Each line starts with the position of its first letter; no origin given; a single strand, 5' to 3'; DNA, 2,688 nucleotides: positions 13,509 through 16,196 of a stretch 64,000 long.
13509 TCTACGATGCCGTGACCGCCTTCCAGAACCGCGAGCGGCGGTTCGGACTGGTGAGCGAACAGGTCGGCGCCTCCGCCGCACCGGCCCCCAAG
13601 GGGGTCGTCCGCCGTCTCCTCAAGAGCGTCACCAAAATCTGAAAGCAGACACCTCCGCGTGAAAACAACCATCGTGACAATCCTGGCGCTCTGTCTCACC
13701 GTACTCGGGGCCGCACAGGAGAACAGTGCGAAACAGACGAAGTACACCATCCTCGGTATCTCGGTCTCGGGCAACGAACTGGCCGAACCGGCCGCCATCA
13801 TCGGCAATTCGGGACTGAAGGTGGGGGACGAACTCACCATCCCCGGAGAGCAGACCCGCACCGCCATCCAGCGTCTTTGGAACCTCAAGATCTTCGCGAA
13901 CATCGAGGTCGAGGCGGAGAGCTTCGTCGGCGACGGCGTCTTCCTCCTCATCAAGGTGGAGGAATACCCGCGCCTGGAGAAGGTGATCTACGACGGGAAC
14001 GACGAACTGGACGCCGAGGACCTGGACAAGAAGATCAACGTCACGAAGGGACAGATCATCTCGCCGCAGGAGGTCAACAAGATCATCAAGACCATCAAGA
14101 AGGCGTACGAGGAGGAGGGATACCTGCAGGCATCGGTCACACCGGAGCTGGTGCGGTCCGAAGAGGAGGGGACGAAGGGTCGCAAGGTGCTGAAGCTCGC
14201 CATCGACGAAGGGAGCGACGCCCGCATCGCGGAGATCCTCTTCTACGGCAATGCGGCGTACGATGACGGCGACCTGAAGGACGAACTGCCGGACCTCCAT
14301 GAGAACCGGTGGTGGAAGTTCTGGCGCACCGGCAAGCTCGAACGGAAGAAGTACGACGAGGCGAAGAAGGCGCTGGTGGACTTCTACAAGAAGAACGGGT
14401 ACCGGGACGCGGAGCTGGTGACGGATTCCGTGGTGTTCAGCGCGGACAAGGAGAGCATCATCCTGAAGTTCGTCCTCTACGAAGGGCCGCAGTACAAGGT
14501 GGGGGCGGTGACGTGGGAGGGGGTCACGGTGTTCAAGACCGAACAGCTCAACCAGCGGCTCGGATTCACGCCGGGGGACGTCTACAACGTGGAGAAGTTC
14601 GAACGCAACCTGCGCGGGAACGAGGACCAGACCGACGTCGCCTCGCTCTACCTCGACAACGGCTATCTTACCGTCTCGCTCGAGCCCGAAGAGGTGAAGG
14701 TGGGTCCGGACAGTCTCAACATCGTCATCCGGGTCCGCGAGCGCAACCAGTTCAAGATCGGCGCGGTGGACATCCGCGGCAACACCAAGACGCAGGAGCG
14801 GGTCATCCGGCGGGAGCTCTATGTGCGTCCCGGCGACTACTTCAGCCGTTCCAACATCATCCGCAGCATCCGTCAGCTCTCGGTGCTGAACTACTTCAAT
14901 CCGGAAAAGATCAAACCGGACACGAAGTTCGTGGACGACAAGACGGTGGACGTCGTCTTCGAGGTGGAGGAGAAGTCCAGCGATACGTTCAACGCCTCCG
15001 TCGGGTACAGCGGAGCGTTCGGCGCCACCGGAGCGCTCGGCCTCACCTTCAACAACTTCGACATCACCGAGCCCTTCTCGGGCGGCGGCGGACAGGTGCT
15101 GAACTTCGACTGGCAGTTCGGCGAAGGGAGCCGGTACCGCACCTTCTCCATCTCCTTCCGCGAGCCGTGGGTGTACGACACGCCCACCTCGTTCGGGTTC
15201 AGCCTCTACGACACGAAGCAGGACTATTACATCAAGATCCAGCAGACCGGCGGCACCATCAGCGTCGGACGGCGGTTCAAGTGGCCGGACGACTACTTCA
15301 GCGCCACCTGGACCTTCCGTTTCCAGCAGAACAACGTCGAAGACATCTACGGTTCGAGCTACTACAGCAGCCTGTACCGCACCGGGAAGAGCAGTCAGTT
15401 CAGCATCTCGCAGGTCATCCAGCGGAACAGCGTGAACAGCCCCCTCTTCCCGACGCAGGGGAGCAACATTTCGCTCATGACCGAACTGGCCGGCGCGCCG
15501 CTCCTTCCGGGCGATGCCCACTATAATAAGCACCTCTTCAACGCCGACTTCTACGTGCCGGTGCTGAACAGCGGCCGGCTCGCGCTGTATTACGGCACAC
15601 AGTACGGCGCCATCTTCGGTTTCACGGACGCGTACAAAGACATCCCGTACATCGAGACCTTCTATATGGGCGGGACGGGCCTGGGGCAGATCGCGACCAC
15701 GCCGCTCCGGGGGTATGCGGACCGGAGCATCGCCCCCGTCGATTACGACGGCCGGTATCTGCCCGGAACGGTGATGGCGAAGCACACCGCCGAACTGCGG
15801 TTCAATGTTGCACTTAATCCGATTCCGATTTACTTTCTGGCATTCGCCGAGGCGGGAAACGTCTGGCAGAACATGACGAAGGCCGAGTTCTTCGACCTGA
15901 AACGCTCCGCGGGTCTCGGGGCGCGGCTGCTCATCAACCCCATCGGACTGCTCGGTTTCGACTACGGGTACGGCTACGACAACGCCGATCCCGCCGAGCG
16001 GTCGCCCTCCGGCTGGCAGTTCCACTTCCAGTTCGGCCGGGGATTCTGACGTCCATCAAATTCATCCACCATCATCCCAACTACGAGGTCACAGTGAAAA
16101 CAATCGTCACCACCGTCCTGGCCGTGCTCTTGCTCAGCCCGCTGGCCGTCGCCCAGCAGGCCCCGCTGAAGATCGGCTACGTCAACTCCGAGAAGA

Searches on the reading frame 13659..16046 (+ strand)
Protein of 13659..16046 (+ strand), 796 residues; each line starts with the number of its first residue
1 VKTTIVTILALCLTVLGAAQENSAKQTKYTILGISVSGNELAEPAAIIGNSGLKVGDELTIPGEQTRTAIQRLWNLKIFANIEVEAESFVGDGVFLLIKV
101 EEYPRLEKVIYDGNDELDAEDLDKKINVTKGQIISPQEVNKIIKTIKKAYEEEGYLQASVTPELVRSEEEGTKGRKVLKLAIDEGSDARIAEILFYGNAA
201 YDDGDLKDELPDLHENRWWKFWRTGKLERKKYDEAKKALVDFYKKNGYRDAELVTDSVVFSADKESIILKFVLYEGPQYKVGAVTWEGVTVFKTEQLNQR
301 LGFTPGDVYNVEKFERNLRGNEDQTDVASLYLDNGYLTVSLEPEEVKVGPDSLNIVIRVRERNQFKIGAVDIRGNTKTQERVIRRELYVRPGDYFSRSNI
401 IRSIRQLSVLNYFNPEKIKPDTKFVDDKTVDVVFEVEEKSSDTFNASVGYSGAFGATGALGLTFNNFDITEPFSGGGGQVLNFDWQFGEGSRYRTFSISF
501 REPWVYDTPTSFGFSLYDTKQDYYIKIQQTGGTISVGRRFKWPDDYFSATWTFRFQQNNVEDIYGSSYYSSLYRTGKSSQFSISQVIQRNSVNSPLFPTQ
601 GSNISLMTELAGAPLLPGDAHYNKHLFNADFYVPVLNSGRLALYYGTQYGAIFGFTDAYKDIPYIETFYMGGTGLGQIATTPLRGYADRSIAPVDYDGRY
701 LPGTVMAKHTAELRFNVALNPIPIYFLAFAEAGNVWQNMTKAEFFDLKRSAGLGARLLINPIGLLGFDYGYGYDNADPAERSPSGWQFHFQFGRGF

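Call 59: search_protein_families(library=pfam, proteins=[window:13659-16046:+], max_evalue=0.00001)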
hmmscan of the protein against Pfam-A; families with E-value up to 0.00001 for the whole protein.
window:13659-16046:+ (796 aa): 3 families
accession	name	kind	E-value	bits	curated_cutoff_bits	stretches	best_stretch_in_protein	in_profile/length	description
PF07244.20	POTRA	-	4.3e-49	165.6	21.3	4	366-439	2-79/79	Surface antigen variable number repeat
PF01103.29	Omp85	-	3e-43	149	24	1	476-795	4-324/325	Omp85 superfamily domain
PF08479.16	POTRA_2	-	2.2e-07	31.1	24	0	106-161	3-58/76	POTRA domain, ShlB-type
